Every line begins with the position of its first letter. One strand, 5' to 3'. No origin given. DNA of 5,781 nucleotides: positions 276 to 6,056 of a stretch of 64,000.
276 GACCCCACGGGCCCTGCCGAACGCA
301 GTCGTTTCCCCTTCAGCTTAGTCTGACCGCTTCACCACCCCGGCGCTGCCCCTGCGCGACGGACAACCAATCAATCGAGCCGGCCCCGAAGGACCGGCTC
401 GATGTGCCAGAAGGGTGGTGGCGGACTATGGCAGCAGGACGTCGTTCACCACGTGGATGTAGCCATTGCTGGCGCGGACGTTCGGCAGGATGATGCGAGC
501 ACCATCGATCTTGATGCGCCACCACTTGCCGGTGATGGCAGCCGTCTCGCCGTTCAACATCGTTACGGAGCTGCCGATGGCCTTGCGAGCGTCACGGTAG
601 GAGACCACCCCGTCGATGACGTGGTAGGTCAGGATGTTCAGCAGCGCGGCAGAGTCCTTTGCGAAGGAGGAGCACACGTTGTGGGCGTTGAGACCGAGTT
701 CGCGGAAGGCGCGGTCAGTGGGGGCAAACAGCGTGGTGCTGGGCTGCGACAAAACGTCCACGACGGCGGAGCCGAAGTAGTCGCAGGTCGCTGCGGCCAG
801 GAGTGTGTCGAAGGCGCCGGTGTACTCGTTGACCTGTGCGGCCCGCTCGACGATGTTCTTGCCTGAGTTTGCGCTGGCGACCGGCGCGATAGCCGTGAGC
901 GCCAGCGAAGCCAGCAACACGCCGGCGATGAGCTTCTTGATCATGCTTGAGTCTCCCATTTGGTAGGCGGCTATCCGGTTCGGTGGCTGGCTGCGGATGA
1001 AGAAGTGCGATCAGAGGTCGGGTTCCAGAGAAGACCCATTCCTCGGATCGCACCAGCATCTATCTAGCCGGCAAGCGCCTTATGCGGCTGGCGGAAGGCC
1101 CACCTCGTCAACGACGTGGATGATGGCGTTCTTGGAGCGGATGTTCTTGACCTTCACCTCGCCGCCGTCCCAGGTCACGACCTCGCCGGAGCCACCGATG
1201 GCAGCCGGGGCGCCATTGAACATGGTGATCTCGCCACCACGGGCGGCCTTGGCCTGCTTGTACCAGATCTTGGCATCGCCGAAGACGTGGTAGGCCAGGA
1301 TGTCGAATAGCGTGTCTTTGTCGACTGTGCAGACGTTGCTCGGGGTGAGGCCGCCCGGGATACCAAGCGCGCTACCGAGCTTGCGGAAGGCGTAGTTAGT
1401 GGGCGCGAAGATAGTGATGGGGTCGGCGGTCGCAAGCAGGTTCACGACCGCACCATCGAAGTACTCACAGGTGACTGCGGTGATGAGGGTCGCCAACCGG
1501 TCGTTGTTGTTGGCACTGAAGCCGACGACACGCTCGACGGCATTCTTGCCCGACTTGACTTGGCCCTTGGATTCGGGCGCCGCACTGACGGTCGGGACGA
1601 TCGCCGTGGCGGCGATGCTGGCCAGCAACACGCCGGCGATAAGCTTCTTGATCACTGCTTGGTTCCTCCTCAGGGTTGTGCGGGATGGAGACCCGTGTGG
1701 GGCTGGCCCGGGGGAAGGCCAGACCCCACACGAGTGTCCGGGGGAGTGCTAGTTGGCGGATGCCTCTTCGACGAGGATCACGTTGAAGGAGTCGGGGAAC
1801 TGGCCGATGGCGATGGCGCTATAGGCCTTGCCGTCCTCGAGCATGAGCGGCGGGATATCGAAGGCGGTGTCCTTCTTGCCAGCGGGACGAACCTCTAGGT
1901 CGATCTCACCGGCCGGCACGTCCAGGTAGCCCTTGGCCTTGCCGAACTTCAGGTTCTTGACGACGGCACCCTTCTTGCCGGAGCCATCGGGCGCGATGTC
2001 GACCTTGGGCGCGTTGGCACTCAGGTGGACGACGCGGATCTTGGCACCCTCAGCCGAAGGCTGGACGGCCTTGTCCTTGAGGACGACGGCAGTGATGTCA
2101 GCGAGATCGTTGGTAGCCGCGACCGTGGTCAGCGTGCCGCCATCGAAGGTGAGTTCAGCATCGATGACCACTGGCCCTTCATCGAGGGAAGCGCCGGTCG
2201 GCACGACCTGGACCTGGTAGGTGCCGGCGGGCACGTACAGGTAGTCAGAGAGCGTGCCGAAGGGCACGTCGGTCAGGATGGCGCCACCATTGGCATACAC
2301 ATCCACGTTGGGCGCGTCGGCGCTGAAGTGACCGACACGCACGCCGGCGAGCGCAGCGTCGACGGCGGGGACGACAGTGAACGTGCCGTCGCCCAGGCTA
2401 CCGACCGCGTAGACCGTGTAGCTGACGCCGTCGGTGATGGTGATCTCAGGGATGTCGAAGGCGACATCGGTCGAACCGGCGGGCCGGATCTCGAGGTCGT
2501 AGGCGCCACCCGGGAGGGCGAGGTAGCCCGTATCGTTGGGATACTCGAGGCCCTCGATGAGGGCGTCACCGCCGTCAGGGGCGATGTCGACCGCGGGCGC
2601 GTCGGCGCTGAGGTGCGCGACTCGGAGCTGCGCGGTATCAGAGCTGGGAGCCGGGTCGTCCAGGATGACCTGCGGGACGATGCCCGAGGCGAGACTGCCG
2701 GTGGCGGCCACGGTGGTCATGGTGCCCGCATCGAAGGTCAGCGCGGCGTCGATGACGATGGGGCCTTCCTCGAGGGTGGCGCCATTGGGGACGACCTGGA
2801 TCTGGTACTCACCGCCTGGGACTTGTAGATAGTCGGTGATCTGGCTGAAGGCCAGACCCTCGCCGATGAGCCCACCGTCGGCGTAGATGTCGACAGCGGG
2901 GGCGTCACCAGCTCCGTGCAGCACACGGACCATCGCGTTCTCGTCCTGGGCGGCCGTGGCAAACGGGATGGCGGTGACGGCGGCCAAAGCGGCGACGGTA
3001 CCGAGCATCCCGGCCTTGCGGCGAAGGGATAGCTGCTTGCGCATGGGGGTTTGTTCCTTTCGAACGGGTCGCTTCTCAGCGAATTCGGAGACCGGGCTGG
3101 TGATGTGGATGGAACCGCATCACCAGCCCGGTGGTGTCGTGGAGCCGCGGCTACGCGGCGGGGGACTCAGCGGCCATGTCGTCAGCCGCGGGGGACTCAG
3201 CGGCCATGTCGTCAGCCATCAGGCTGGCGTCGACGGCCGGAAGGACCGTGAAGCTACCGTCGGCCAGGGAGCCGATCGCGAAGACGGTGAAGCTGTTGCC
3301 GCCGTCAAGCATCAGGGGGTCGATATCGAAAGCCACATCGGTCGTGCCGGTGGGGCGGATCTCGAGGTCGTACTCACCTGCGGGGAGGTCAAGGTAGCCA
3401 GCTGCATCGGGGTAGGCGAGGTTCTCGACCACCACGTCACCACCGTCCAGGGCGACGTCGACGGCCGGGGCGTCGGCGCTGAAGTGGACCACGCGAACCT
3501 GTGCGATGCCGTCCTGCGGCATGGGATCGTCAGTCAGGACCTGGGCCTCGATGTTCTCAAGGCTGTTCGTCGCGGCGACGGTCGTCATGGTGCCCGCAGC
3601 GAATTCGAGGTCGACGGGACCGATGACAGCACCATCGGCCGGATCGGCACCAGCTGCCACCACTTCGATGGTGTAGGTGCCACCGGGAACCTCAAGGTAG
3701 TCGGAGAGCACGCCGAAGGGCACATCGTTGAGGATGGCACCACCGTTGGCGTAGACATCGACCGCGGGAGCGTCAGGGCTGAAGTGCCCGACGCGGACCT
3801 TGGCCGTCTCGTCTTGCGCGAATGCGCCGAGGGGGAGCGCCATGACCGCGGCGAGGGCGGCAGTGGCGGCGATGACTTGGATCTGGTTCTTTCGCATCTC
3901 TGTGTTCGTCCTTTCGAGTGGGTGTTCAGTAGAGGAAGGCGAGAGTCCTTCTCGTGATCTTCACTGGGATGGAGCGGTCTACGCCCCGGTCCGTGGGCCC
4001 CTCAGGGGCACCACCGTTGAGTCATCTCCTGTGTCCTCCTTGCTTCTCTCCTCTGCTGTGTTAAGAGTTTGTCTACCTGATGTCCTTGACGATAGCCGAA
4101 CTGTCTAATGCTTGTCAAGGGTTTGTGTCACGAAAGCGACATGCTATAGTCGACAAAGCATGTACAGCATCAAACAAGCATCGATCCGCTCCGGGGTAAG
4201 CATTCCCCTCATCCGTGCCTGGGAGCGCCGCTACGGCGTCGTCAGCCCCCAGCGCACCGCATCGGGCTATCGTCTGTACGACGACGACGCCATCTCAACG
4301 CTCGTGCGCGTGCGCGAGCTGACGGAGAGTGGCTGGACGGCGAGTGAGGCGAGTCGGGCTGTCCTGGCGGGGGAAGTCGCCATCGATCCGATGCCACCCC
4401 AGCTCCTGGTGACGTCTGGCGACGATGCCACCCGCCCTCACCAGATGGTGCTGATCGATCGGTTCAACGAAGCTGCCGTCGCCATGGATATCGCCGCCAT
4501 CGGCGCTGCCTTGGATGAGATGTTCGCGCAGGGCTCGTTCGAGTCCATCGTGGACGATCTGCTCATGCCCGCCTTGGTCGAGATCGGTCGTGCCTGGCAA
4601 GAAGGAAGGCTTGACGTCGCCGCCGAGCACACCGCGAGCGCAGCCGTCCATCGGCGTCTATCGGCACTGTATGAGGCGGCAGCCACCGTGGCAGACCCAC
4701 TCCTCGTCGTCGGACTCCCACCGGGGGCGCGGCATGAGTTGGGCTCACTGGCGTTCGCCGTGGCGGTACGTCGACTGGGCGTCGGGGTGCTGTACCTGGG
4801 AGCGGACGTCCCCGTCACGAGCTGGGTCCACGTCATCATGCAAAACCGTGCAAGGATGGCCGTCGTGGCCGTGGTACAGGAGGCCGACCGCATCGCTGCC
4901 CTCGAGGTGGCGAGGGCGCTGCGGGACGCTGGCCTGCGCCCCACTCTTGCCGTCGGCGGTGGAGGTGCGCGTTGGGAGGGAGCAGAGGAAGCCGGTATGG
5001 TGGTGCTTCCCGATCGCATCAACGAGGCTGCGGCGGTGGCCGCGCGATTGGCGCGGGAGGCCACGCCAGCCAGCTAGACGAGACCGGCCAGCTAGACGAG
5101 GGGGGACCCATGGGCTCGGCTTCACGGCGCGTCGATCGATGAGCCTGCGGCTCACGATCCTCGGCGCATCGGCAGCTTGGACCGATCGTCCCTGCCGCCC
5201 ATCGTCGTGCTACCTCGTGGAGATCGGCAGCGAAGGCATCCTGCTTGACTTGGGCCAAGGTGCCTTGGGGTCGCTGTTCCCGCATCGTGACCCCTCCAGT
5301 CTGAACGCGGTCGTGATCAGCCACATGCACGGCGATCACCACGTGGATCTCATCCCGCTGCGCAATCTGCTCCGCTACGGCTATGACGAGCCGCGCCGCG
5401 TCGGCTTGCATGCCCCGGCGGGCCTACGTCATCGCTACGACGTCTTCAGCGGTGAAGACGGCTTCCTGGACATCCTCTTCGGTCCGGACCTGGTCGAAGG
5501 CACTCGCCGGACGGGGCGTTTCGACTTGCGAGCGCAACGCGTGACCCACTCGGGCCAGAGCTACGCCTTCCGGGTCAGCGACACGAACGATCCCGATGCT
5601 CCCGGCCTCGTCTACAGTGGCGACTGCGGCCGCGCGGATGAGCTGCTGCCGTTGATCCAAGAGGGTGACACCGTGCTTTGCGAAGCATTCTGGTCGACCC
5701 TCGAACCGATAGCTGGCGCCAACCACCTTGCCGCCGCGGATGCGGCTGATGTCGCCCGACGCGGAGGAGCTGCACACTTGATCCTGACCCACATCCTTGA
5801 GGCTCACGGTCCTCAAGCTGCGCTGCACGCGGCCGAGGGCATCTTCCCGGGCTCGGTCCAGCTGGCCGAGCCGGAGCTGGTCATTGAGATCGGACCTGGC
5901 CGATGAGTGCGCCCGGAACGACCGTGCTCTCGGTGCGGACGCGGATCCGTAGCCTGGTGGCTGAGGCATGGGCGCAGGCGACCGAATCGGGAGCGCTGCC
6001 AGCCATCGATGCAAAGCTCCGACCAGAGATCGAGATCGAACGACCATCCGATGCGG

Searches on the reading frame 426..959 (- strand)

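Call 13: search_protein_families(library=pfam, proteins=[window:426-959:-], max_evalue=0.001)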
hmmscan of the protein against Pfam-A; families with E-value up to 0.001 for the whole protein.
window:426-959:- (177 aa): 1 family
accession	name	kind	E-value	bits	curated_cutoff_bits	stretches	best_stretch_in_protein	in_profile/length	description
PF02469.27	Fasciclin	-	1.7e-21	77.1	22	1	66-177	15-123/123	Fasciclin domain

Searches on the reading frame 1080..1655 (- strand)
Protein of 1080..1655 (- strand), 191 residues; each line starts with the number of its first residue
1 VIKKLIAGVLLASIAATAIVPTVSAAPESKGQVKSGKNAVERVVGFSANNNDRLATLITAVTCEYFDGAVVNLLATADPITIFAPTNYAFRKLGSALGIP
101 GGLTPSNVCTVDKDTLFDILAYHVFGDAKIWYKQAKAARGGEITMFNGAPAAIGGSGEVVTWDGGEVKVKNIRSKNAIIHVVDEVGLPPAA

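Call 13: search_protein_families(library=pfam, proteins=[window:1080-1655:-], max_evalue=0.001)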
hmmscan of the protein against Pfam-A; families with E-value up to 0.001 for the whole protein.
window:1080-1655:- (191 aa): 1 family
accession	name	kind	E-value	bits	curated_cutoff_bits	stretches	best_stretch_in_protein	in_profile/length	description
PF02469.27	Fasciclin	-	1.2e-13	51.8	22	1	70-185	15-120/123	Fasciclin domain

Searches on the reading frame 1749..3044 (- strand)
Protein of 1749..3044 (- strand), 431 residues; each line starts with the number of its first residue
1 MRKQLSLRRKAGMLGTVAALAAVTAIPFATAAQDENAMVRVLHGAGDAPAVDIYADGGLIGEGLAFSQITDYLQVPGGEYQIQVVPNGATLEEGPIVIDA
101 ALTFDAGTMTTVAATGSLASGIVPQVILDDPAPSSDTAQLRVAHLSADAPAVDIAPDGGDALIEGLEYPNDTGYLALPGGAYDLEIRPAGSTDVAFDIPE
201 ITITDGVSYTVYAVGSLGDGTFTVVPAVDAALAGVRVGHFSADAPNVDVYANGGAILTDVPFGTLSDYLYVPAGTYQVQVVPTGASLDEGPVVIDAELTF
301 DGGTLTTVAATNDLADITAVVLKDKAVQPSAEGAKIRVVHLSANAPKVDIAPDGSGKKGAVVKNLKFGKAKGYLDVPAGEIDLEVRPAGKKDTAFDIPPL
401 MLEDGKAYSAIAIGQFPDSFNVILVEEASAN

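Call 12: search_protein_families(library=pfam, proteins=[window:1749-3044:-], max_evalue=0.001)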
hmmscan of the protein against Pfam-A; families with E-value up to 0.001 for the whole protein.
window:1749-3044:- (431 aa): 2 families
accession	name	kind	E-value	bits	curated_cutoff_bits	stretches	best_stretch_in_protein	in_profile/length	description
PF14344.12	DUF4397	-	1.6e-85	284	30.6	4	233-351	1-119/119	Domain of unknown function (DUF4397)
PF11182.14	AlgF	-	1.9e-06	27.9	34.4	0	16-85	8-73/179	Alginate O-acetyl transferase AlgF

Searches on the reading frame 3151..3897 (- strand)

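Call 12: search_protein_families(library=pfam, proteins=[window:3151-3897:-], max_evalue=0.001)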
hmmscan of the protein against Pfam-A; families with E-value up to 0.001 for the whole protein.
window:3151-3897:- (248 aa): 1 family
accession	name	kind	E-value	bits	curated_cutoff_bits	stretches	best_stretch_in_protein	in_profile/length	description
PF14344.12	DUF4397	-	5.5e-54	182.2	30.6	2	32-149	1-119/119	Domain of unknown function (DUF4397)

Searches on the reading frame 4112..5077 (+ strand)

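Call 12: search_protein_families(library=pfam, proteins=[window:4112-5077:+], max_evalue=0.001)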
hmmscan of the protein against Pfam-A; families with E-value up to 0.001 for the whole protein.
window:4112-5077:+ (321 aa): 4 families
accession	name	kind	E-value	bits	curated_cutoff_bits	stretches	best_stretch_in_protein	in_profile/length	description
PF02607.22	B12-binding_2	-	7.8e-15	55.3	23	1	114-186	1-73/74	B12 binding domain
PF13411.12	MerR_1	-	1.7e-13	50.9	21.6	1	18-82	1-64/69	MerR HTH family regulatory protein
PF00376.29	MerR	-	1.6e-09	37.9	28.2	1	19-56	1-38/38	MerR family regulatory protein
PF02310.24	B12-binding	-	6.4e-05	23.2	32.1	1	204-295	9-104/121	B12 binding domain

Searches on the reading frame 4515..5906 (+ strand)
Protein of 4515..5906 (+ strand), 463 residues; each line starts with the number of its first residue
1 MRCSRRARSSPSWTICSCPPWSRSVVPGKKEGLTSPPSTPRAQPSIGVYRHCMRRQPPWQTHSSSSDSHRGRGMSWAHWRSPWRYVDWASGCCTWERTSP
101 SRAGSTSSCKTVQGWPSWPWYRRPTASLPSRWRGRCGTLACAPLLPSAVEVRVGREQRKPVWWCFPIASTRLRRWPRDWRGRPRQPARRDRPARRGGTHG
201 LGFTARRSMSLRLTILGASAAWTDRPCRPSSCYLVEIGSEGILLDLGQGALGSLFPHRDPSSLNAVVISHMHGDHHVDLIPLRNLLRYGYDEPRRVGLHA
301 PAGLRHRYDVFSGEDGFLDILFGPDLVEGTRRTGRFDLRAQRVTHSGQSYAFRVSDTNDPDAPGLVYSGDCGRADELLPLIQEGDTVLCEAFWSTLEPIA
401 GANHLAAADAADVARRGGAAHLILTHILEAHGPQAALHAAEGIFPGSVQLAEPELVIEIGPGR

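Call 12: search_protein_families(library=pfam, proteins=[window:4515-5906:+], max_evalue=0.001)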
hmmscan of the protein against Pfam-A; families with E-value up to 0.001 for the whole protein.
window:4515-5906:+ (463 aa): 2 families
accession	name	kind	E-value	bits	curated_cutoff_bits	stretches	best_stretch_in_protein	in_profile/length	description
PF12706.13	Lactamase_B_2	-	6e-12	46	27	1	247-427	8-200/200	Beta-lactamase superfamily domain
PF00753.33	Lactamase_B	-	3.3e-07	30.9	22.7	1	226-382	2-161/196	Metallo-beta-lactamase superfamily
